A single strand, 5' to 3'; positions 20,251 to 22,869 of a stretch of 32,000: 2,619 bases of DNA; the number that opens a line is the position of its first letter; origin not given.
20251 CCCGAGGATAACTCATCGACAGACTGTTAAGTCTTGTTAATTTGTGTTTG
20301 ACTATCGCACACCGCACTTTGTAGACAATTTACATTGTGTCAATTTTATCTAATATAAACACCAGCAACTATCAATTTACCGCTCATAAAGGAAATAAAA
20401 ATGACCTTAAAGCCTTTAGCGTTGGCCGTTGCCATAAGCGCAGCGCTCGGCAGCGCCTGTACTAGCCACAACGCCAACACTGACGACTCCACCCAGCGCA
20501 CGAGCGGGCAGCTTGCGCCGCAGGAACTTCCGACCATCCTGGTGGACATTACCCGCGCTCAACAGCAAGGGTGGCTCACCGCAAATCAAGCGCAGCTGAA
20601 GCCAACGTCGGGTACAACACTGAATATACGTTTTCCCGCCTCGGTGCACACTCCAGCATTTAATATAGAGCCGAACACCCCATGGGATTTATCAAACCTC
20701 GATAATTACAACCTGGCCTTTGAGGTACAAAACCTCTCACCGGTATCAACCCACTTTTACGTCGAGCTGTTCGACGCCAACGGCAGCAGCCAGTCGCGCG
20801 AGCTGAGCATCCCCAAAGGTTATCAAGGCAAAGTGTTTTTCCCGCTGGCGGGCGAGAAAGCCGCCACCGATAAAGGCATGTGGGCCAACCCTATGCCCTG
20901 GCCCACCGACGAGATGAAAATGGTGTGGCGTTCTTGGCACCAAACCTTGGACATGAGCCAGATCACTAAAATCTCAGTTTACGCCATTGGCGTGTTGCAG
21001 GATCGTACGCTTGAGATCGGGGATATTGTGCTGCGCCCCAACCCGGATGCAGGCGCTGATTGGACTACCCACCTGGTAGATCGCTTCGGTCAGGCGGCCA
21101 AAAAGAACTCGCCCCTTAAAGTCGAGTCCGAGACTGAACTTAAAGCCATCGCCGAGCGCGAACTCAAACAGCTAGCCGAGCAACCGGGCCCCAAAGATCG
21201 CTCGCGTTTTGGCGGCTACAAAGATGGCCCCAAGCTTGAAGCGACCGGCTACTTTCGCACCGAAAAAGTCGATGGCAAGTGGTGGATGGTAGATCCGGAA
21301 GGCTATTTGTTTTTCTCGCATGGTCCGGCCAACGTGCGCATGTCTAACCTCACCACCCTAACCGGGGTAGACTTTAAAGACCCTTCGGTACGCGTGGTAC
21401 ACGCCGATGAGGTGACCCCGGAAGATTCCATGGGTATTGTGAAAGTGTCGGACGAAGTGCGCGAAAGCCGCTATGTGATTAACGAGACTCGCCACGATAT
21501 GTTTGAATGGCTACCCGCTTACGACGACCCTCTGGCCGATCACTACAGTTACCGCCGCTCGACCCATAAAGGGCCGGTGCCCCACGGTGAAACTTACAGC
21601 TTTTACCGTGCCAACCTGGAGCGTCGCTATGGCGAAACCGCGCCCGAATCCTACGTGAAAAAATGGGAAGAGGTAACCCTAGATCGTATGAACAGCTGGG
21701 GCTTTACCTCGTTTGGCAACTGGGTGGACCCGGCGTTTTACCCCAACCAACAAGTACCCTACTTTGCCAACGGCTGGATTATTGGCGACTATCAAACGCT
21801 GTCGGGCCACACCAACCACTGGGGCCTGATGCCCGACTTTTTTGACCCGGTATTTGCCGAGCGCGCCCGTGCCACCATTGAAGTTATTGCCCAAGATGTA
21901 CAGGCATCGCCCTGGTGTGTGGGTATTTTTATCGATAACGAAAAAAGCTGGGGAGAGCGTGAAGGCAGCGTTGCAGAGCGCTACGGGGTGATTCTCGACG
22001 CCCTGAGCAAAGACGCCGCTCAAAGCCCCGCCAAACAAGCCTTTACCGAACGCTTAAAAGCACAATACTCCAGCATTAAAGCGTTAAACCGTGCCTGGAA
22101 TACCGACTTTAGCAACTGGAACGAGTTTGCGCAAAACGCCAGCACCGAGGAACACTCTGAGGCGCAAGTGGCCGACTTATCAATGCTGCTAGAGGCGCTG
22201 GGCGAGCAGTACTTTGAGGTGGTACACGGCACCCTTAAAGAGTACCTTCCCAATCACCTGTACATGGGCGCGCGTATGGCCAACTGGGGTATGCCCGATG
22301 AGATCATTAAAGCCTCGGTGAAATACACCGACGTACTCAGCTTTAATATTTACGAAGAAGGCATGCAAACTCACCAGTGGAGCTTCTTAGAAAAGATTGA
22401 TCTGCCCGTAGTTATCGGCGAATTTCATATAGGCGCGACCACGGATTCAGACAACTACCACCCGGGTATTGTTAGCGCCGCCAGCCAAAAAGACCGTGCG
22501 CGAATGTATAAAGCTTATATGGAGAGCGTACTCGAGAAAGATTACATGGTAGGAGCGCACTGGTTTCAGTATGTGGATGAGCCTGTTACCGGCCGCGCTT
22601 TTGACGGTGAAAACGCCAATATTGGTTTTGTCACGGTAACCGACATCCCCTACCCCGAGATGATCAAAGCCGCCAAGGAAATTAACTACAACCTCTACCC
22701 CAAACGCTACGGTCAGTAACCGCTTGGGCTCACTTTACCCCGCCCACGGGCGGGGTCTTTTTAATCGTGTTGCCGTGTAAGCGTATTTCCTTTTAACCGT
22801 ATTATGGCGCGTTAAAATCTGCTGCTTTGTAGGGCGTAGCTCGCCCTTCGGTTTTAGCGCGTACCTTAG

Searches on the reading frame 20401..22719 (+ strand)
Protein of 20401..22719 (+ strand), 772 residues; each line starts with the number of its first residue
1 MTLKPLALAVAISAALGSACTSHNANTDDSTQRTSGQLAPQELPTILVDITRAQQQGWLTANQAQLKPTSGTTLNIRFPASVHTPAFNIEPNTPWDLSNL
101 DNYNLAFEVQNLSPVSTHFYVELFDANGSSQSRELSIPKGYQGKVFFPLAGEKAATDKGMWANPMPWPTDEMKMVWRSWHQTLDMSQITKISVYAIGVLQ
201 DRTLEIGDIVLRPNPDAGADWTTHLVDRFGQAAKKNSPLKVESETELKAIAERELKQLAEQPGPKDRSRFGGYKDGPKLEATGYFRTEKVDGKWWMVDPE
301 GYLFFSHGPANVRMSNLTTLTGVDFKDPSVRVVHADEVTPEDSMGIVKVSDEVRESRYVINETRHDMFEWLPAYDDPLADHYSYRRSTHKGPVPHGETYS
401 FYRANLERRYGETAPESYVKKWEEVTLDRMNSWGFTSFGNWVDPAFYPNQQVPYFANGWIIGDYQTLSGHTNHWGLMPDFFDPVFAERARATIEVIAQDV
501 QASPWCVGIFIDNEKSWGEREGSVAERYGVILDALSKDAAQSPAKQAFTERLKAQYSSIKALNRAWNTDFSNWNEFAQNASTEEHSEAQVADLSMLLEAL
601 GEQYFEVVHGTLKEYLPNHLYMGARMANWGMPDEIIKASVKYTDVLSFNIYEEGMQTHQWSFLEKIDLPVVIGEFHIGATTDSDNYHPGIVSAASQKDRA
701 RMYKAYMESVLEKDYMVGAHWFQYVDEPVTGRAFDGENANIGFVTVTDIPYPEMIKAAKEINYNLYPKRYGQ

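Call 5: search_protein_families(library=pfam, proteins=[window:20401-22719:+], max_evalue=0.01)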
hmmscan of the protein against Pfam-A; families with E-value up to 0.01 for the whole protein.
window:20401-22719:+ (772 aa): 2 families
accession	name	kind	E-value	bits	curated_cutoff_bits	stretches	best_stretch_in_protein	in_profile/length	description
PF17992.7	Agarase_CBM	-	1.6e-33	116.2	26.3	1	62-219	17-175/178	Agarase CBM like domain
PF02449.21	Glyco_hydro_42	-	0.00029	20.8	21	1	543-653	149-264/376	Beta-galactosidase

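Call 9: search_protein_families(library=ncbifam, proteins=[window:20401-22719:+], max_evalue=0.001)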
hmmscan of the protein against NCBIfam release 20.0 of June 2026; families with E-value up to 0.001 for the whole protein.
window:20401-22719:+ (772 aa): 0 families

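Call 87: search_solved_structures(query=window:20401-22719:+, max_evalue=0.00001)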
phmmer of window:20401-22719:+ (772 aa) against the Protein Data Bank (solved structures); distinct sequences matched with E-value up to 0.00001: 5.
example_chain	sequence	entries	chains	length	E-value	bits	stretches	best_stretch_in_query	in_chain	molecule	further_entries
4bq2_A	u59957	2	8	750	1.5e-228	764.2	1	68-771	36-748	B-AGARASE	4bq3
4bq4_A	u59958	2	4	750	3.4e-228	763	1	68-771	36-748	B-AGARASE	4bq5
6xj9_A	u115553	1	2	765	4.1e-224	749.5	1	62-770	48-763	Agarase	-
5z6p_A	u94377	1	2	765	3.2e-213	713.5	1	84-770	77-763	B-agarase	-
5t3b_A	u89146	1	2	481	3.5e-17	65.2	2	265-320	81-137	Glycoside Hydrolase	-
